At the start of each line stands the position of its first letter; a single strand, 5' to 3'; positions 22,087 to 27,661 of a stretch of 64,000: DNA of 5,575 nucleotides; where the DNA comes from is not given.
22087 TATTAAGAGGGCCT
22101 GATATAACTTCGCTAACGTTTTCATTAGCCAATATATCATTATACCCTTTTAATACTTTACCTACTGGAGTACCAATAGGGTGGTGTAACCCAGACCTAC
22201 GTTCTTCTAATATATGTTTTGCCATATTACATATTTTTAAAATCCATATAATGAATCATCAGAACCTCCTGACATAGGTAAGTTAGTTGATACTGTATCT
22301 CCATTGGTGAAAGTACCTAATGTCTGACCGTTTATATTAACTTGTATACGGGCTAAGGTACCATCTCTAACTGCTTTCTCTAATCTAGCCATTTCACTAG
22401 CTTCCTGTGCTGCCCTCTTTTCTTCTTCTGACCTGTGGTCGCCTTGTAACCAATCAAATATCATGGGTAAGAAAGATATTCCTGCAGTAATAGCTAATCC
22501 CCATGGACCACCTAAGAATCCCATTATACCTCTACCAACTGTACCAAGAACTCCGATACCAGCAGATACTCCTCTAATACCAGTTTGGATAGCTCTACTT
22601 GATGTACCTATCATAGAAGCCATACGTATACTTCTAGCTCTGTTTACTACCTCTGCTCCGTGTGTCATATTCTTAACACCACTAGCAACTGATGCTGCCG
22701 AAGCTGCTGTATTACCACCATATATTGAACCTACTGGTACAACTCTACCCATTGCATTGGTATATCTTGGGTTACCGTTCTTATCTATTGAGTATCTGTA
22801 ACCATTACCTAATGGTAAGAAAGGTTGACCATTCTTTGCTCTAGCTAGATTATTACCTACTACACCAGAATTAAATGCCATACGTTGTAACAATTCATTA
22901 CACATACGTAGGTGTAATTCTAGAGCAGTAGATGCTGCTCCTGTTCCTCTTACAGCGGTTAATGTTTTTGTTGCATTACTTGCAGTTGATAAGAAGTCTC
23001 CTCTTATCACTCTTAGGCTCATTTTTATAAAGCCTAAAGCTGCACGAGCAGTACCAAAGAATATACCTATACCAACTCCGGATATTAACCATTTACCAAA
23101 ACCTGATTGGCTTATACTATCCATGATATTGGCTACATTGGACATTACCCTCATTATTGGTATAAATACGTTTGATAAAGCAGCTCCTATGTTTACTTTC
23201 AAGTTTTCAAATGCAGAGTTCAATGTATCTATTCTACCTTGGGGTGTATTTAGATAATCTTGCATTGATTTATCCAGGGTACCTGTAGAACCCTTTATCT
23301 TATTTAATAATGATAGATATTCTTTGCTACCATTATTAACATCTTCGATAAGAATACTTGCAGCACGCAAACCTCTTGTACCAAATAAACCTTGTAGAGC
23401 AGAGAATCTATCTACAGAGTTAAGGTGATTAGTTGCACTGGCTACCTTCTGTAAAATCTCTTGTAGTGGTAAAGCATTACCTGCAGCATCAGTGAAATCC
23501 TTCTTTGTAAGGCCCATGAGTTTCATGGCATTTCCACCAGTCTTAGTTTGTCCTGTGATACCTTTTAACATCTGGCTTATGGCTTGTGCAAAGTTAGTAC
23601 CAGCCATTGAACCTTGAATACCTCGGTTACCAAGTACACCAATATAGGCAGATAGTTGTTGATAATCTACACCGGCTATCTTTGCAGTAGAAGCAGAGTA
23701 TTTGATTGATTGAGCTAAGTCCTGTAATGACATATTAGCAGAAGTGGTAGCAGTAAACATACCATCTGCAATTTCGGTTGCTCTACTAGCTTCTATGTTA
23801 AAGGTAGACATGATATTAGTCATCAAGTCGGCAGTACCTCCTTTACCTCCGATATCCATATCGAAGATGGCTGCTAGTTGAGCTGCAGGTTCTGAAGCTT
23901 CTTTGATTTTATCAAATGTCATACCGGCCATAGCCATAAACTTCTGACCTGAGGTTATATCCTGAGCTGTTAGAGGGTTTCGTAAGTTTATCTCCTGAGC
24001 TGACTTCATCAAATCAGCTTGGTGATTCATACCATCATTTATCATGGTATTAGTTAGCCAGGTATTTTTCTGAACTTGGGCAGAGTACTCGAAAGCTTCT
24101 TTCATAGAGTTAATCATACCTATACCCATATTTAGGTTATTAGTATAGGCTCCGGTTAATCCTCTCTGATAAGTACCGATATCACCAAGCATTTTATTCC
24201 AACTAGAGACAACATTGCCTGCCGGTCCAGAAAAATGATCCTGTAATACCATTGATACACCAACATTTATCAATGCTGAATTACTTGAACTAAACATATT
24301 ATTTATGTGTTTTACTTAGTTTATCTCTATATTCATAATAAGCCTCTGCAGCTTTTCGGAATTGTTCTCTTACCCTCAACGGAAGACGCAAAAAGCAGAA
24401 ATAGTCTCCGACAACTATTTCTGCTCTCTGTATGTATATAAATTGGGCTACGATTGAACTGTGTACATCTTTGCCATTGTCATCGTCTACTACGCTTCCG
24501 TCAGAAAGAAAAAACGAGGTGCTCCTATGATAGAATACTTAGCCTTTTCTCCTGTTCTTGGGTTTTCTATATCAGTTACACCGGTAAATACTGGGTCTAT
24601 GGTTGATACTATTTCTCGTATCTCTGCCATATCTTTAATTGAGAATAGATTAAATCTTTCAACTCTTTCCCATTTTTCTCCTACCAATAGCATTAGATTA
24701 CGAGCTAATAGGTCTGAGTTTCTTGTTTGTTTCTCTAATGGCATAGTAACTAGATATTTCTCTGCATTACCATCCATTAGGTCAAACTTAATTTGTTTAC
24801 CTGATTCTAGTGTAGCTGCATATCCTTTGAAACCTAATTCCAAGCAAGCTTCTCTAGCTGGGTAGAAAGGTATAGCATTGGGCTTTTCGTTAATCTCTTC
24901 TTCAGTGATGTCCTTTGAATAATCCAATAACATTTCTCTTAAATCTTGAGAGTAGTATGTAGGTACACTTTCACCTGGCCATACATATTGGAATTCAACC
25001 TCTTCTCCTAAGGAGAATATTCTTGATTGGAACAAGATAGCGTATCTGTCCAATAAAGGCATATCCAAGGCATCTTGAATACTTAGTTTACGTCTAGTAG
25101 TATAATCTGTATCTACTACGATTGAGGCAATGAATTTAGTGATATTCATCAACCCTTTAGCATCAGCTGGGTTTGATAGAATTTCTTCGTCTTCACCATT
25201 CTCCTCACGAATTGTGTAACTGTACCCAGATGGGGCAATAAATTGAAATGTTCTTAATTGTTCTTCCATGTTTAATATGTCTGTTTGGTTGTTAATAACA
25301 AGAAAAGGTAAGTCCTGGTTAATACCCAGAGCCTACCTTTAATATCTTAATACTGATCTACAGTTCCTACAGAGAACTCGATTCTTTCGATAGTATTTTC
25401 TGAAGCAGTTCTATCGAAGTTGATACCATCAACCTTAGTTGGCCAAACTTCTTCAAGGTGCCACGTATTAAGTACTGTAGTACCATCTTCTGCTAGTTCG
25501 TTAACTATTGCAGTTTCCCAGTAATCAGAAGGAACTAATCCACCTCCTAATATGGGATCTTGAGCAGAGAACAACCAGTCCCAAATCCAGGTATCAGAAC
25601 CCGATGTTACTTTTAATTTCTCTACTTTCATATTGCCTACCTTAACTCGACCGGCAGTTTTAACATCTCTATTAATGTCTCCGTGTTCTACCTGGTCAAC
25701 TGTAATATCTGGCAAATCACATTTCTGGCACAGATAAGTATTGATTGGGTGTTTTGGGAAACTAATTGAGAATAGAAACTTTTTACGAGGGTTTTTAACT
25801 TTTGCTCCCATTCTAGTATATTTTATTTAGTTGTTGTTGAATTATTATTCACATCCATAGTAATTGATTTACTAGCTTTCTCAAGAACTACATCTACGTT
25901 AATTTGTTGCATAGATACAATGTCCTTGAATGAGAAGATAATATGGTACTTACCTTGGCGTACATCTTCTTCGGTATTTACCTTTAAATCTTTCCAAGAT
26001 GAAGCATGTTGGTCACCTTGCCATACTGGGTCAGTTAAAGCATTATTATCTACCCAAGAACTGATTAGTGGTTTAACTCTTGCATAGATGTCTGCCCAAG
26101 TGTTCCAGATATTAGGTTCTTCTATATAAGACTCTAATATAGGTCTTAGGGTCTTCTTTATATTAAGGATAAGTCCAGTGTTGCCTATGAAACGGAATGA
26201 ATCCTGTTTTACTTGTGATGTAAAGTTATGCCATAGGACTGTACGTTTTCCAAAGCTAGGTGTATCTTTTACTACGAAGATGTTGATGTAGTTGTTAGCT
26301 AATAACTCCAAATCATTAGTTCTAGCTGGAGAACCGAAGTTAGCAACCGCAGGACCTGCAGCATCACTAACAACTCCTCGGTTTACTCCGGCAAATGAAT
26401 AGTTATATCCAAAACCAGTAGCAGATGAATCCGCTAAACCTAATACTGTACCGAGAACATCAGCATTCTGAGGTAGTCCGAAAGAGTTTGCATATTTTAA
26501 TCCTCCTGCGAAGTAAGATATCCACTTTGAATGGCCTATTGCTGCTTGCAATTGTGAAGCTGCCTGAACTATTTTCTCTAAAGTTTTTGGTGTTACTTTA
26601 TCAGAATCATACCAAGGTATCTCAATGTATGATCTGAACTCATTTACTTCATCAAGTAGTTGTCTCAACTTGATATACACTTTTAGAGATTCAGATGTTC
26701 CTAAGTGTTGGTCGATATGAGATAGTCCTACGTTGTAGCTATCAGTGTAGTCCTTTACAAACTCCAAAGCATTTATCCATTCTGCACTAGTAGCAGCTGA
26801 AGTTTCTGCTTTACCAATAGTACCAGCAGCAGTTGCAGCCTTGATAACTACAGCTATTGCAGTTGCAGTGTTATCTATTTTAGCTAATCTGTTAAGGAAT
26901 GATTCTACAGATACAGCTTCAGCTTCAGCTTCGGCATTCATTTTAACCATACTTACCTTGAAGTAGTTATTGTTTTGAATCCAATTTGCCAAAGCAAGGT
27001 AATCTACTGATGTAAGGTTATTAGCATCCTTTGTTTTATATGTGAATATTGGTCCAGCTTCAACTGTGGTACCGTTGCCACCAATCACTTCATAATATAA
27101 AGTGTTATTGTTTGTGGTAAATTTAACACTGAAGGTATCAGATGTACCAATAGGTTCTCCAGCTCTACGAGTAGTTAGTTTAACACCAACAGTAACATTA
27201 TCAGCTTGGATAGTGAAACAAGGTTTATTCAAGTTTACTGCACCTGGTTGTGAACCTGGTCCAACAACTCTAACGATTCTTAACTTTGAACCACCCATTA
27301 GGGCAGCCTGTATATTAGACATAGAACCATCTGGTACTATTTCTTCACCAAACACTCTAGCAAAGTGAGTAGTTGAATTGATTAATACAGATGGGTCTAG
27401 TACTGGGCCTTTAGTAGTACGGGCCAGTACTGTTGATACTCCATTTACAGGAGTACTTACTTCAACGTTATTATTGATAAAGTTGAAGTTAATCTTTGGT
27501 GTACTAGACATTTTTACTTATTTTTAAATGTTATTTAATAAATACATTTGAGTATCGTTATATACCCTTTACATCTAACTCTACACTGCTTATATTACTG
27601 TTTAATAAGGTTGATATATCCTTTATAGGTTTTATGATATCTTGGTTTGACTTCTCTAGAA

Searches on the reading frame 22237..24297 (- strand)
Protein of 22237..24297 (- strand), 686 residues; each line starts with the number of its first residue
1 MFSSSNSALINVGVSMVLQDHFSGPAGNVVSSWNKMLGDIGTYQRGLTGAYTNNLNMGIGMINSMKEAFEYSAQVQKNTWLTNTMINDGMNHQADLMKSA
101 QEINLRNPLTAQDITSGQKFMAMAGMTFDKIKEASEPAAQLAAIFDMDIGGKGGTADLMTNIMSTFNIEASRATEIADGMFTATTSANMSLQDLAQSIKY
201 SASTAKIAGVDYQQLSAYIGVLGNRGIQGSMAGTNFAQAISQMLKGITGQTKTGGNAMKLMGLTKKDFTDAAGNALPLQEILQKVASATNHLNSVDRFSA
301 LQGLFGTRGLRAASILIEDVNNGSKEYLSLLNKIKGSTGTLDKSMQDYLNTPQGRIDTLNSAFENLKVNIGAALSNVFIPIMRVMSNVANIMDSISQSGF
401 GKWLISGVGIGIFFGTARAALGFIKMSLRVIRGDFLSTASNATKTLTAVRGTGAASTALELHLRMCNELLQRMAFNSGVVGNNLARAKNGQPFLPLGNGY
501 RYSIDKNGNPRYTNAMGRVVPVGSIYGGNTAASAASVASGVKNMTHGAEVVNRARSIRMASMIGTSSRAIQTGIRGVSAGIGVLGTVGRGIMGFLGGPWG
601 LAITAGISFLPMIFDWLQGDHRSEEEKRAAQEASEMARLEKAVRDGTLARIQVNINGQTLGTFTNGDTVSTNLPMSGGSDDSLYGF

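Call 10: search_protein_families(library=phrogs, proteins=[window:22237-24297:-], max_evalue=0.00001)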
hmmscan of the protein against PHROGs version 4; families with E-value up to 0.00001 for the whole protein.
window:22237-24297:- (686 aa): 16 families
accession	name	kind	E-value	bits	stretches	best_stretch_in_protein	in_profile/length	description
phrog_28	-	tail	7.3e-45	155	1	108-606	319-666/1228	tail length tape measure protein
phrog_1533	-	tail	7.1e-43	147.4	1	58-605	243-657/1688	tail length tape measure protein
phrog_4704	-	tail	7.7e-35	121.6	1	49-425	198-557/625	tail length tape measure protein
phrog_9696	-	tail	1.2e-34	120.4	1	92-360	101-367/1415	tail length tape measure protein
phrog_991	-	tail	3e-33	115.6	1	92-608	318-661/1966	tail length tape measure protein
phrog_5493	-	tail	1.8e-31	110.3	1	106-454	104-452/1102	tail length tape measure protein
phrog_1272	-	tail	4.8e-30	105.1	1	67-605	258-661/1606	tail length tape measure protein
phrog_1293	-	tail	6.6e-26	91.5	1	34-391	146-502/1424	tail length tape measure protein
phrog_5218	-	unknown function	4.9e-24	85.6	1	96-430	254-609/1599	-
phrog_167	-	tail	1.7e-20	73.5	1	33-607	244-710/1555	tail length tape measure protein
phrog_19074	-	unknown function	1.2e-16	60.9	1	94-393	177-464/1384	-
phrog_16692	-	unknown function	3.4e-15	56.5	1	45-370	157-479/1107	-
phrog_38390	-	tail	1.7e-12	47.3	1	55-373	47-341/1029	tail length tape measure protein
phrog_14441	-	tail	1.9e-07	32.1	1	92-235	98-238/241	tail length tape measure protein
phrog_7025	-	tail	2.2e-07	29.3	1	522-638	1134-1251/2880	tail length tape measure protein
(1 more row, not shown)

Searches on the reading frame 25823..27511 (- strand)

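Call 10: search_protein_families(library=phrogs, proteins=[window:25823-27511:-], max_evalue=0.00001)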
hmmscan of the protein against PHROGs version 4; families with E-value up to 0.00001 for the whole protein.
window:25823-27511:- (562 aa): 1 family
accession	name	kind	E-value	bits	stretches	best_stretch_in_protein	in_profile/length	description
phrog_23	-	tail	5.7e-15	56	1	19-542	40-461/496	tail sheath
